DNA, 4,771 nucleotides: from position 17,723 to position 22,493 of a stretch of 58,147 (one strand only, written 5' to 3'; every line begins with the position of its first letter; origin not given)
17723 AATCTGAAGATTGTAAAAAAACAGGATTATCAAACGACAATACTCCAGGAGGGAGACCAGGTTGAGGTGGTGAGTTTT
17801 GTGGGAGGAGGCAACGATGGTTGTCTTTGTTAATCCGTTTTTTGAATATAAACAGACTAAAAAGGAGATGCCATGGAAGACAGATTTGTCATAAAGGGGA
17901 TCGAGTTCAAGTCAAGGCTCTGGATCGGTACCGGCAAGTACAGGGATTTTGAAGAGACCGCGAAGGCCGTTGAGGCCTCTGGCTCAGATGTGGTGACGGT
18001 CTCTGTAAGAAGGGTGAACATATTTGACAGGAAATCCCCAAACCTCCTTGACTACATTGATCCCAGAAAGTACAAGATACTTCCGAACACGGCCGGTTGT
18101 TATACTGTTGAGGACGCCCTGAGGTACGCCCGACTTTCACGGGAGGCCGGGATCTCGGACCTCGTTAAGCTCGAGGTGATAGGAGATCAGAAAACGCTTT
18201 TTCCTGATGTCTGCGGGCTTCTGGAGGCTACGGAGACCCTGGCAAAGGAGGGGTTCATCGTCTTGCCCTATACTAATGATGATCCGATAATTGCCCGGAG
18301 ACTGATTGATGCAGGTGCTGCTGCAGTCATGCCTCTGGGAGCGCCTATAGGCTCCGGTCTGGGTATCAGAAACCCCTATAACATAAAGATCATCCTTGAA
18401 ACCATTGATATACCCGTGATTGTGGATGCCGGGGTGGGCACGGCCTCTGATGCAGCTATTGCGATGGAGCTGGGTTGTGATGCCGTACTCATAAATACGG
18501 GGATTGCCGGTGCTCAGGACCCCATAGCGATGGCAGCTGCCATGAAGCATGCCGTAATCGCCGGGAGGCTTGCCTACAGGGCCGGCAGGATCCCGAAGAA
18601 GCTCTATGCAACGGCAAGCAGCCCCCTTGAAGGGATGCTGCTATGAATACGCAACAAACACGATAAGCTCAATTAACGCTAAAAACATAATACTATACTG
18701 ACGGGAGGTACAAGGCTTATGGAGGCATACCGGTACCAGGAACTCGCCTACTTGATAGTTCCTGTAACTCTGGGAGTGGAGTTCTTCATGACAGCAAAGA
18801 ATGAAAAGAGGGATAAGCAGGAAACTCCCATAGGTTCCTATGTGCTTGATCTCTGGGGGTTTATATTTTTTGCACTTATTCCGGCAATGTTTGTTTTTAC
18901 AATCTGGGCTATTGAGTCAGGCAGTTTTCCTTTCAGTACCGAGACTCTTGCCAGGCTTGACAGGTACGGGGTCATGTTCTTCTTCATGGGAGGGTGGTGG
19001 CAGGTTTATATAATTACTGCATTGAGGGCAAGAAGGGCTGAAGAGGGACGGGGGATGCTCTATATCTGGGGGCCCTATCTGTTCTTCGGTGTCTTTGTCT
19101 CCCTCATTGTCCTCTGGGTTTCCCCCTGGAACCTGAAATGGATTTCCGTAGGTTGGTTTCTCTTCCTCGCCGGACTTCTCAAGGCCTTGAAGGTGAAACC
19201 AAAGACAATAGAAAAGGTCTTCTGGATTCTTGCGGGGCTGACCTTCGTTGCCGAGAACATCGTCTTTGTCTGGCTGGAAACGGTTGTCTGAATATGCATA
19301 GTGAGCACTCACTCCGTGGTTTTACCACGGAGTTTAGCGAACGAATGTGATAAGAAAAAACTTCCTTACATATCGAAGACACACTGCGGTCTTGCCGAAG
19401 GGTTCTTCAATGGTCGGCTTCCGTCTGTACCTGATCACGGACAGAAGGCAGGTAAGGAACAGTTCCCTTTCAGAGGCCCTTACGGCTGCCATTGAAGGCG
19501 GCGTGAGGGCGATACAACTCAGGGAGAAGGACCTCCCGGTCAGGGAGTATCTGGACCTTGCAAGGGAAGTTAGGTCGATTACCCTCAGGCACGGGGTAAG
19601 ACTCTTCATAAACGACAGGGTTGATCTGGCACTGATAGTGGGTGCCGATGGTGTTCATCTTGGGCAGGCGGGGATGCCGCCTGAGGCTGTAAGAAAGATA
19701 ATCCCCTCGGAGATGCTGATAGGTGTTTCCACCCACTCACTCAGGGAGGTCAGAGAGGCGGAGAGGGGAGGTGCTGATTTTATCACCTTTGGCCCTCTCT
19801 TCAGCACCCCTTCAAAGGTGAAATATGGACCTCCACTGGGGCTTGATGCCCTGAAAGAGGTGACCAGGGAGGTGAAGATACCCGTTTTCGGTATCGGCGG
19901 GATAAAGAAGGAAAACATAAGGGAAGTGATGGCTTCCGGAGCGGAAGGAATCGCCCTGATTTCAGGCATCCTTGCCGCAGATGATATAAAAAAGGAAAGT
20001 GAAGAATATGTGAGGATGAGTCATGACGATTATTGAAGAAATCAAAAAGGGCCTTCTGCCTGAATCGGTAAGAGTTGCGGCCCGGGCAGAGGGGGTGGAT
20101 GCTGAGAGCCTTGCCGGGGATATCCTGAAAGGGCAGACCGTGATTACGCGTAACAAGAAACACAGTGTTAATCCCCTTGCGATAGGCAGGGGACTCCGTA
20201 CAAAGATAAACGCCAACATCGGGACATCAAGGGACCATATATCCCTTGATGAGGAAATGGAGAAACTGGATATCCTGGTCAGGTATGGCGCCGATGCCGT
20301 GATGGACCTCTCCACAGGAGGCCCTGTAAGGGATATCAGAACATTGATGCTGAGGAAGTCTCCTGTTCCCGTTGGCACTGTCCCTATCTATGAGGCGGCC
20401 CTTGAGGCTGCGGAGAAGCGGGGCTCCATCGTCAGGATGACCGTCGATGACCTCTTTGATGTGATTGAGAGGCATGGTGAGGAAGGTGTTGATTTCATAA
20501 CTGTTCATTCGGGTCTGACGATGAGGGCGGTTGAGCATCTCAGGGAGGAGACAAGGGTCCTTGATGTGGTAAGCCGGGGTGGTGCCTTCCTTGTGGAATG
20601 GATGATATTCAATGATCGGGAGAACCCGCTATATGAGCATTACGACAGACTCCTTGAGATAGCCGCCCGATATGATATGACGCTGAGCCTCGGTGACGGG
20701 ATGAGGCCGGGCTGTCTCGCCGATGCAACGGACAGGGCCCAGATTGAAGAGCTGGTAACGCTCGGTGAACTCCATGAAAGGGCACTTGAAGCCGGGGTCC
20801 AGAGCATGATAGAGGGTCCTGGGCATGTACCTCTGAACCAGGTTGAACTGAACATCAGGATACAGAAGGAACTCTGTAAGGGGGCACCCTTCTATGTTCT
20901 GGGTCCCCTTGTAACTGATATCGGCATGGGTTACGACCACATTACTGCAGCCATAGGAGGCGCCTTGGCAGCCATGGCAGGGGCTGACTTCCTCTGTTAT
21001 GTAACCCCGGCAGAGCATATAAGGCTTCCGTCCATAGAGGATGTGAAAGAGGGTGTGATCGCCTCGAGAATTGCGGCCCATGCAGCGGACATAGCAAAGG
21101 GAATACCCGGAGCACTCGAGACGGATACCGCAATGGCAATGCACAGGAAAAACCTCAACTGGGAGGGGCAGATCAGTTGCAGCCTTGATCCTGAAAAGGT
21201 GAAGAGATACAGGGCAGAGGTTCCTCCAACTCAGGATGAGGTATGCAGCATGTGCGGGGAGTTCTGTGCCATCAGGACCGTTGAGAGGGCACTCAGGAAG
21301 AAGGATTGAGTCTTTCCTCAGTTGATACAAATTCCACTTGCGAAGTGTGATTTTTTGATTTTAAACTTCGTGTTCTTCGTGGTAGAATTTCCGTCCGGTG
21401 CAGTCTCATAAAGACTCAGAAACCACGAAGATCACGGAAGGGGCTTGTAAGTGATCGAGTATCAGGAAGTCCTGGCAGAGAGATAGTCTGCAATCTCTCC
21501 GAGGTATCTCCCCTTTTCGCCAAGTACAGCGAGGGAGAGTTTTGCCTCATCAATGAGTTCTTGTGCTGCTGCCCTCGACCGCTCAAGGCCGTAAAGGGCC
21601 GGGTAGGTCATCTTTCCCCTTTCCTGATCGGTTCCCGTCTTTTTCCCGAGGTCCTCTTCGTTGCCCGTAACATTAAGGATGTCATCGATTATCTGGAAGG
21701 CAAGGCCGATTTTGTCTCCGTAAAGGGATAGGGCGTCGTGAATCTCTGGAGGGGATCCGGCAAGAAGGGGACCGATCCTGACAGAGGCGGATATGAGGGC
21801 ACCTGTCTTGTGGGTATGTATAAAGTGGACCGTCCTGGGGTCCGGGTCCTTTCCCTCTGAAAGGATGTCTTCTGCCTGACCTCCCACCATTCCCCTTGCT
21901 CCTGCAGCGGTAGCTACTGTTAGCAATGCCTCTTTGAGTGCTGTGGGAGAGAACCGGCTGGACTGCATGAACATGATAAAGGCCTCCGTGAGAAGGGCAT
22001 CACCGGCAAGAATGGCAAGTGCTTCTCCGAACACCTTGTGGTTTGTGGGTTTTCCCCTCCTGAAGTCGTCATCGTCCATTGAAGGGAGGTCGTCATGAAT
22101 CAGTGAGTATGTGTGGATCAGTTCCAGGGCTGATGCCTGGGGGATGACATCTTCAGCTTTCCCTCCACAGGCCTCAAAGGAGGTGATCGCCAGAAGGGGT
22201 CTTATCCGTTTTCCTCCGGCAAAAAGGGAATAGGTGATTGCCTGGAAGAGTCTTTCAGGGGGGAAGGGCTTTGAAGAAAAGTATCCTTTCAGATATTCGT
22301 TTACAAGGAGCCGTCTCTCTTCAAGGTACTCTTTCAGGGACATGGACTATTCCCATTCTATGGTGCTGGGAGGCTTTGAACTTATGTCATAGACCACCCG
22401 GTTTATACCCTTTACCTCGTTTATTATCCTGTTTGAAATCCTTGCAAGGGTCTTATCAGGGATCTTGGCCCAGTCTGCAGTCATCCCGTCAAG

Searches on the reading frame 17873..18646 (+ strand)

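Call 38: search_protein_families(library=pfam, proteins=[window:17873-18646:+], max_evalue=0.00001)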
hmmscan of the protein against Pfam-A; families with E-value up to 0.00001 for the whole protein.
window:17873-18646:+ (257 aa): 1 family
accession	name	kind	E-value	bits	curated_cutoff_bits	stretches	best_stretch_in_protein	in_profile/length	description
PF05690.20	ThiG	-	3.2e-111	371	23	1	7-251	2-247/247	Thiazole biosynthesis protein ThiG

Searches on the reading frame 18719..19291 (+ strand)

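Call 38: search_protein_families(library=pfam, proteins=[window:18719-19291:+], max_evalue=0.00001)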
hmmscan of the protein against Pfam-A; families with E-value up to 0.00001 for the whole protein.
window:18719-19291:+ (190 aa): 0 families

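Call 59: search_protein_families(library=pfam, proteins=[window:18719-19291:+], max_evalue=0.01)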
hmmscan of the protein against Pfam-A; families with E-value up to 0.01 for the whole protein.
window:18719-19291:+ (190 aa): 1 family
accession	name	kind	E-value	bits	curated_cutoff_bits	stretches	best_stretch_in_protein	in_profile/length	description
PF17696.6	ALN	-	0.0029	18.2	25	1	34-60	39-65/68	Another-regulin-like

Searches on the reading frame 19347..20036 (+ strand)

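Call 38: search_protein_families(library=pfam, proteins=[window:19347-20036:+], max_evalue=0.00001)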
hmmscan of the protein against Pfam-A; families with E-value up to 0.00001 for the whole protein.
window:19347-20036:+ (229 aa): 2 families
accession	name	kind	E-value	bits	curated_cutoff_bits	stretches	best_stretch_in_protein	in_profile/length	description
PF02581.23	TMP-TENI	-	2.1e-64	216.7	27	1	27-208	1-180/180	Thiamine monophosphate synthase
PF03060.21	NMO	-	3.8e-06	27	28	1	71-214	87-231/331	Nitronate monooxygenase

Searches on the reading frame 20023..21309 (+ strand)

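Call 38: search_protein_families(library=pfam, proteins=[window:20023-21309:+], max_evalue=0.00001)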
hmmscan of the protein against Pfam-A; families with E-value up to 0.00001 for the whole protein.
window:20023-21309:+ (428 aa): 1 family
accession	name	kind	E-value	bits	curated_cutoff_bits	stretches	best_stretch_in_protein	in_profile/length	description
PF01964.24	ThiC_Rad_SAM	-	2.5e-190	633.1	25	1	2-421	1-419/420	Radical SAM ThiC family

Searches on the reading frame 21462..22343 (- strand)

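Call 38: search_protein_families(library=pfam, proteins=[window:21462-22343:-], max_evalue=0.00001)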
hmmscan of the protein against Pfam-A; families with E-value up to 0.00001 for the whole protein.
window:21462-22343:- (293 aa): 1 family
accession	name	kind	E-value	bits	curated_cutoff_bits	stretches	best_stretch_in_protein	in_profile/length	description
PF00348.22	polyprenyl_synt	-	1.1e-59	202.2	27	1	31-265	3-231/251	Polyprenyl synthetase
